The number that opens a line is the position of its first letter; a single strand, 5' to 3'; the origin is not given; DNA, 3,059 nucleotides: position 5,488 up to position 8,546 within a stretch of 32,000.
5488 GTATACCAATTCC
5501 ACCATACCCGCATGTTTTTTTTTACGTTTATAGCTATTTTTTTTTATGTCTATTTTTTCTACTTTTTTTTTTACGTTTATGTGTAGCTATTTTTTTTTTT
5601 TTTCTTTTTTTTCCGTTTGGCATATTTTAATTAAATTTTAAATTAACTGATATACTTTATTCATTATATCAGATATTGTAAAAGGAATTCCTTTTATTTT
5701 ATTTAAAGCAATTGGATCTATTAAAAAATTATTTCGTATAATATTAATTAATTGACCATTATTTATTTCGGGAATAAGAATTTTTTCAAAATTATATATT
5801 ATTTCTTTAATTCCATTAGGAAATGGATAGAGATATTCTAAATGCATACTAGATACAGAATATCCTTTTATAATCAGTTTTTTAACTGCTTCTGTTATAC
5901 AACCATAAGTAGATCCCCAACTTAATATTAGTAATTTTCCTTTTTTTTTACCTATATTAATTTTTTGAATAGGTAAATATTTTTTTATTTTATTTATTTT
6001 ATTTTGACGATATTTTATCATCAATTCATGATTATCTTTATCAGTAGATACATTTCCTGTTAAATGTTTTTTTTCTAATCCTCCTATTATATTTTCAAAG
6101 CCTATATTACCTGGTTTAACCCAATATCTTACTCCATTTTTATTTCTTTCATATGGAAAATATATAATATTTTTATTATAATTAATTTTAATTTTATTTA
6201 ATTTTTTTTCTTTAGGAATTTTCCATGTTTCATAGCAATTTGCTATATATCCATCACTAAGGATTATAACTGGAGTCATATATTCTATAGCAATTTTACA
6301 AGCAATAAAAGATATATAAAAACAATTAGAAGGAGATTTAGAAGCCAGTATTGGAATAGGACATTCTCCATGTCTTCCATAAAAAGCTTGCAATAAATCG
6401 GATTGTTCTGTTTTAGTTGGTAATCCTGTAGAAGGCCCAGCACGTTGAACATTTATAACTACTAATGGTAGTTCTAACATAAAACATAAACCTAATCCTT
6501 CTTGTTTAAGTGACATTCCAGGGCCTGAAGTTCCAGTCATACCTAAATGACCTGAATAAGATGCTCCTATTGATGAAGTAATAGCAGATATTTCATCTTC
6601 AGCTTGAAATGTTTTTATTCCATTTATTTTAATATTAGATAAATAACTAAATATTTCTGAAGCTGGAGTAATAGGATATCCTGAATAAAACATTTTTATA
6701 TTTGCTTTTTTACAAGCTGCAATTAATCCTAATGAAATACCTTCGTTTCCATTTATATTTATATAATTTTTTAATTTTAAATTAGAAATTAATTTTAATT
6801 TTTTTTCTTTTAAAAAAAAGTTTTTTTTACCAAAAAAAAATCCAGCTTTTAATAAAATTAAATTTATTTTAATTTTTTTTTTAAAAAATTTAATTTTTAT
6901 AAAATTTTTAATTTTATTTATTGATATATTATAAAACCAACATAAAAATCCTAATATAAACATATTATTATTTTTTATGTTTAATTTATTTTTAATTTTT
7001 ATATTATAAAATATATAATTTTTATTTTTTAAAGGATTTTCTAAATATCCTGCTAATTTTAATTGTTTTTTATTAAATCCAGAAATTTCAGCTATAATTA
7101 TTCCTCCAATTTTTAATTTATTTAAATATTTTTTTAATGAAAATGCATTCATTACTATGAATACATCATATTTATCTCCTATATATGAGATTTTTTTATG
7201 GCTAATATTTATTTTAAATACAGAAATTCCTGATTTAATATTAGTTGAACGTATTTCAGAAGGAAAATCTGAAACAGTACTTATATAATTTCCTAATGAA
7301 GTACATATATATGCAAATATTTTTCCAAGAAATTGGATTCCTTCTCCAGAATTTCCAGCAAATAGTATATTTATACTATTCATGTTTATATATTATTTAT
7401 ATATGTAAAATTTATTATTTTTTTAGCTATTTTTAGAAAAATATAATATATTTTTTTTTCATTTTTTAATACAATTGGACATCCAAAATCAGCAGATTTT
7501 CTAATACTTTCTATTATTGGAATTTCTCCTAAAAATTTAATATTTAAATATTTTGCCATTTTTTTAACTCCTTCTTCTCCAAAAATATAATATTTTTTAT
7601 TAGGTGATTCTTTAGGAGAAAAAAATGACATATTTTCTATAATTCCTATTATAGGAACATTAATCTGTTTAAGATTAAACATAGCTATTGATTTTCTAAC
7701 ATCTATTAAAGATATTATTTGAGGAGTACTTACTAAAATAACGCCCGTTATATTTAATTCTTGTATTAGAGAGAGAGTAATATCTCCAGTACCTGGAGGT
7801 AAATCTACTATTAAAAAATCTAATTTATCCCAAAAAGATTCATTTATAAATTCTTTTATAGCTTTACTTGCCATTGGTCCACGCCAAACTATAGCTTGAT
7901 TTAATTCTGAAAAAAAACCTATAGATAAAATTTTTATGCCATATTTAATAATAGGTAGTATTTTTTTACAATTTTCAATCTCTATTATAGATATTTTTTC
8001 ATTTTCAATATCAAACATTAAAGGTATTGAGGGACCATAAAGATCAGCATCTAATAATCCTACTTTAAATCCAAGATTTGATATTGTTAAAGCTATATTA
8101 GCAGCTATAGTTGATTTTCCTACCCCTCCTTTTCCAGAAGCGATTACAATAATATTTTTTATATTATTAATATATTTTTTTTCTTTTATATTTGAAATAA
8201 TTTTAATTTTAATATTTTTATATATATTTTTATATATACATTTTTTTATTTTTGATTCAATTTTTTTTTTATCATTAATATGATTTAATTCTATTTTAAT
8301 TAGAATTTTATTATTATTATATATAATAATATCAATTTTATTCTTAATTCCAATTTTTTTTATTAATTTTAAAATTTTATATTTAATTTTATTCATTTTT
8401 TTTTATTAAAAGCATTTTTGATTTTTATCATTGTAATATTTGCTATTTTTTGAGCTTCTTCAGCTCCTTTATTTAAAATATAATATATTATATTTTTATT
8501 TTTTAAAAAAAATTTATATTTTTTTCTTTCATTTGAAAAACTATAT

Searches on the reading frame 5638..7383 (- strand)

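Call 47: search_protein_families(library=pfam, proteins=[window:5638-7383:-], max_evalue=0.001)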
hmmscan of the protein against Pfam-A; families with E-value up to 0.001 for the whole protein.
window:5638-7383:- (581 aa): 3 families
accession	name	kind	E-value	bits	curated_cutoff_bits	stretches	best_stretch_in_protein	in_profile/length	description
PF01855.24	POR_N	-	2e-49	168.9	27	1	226-398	5-176/231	Pyruvate flavodoxin/ferredoxin oxidoreductase, thiamine diP-bdg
PF01558.24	POR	-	1.2e-22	81.4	27.4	1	13-182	2-172/173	Pyruvate ferredoxin/flavodoxin oxidoreductase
PF17147.9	PFOR_II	-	5.5e-05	23.9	27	1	484-552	3-77/102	Pyruvate:ferredoxin oxidoreductase core domain II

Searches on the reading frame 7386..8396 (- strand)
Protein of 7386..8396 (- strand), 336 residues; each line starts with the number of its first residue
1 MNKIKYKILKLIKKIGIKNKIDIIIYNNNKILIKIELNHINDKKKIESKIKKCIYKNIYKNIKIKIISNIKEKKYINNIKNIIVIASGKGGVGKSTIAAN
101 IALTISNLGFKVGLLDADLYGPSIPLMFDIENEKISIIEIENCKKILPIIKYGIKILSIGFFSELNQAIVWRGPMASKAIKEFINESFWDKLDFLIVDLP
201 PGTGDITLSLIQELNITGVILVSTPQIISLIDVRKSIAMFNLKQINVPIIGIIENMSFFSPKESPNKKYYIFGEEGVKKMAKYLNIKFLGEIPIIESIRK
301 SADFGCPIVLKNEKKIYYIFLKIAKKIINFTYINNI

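Call 47: search_protein_families(library=pfam, proteins=[window:7386-8396:-], max_evalue=0.001)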
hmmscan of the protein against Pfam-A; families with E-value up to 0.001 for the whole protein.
window:7386-8396:- (336 aa): 6 families
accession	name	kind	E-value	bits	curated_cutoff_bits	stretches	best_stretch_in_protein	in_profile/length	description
PF10609.15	ParA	-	2.6e-88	296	27.1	1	78-327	1-245/246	NUBPL iron-transfer P-loop NTPase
PF01656.29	CbiA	-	3.9e-12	46.6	25.4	1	83-305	1-122/125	CobQ/CobB/MinD/ParA nucleotide binding domain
PF13614.12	AAA_31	-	5.9e-08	33.3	27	1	81-210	2-136/177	AAA domain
PF09140.17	MipZ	-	8.1e-07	29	20.7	1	82-129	2-49/262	ATPase MipZ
PF02374.21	ArsA_ATPase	-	2.1e-05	24.3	24.3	1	83-118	3-38/305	Anion-transporting ATPase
PF00142.24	Fer4_NifH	-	0.00018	21.5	25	0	86-140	5-58/271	4Fe-4S iron sulfur cluster binding proteins, NifH/frxC family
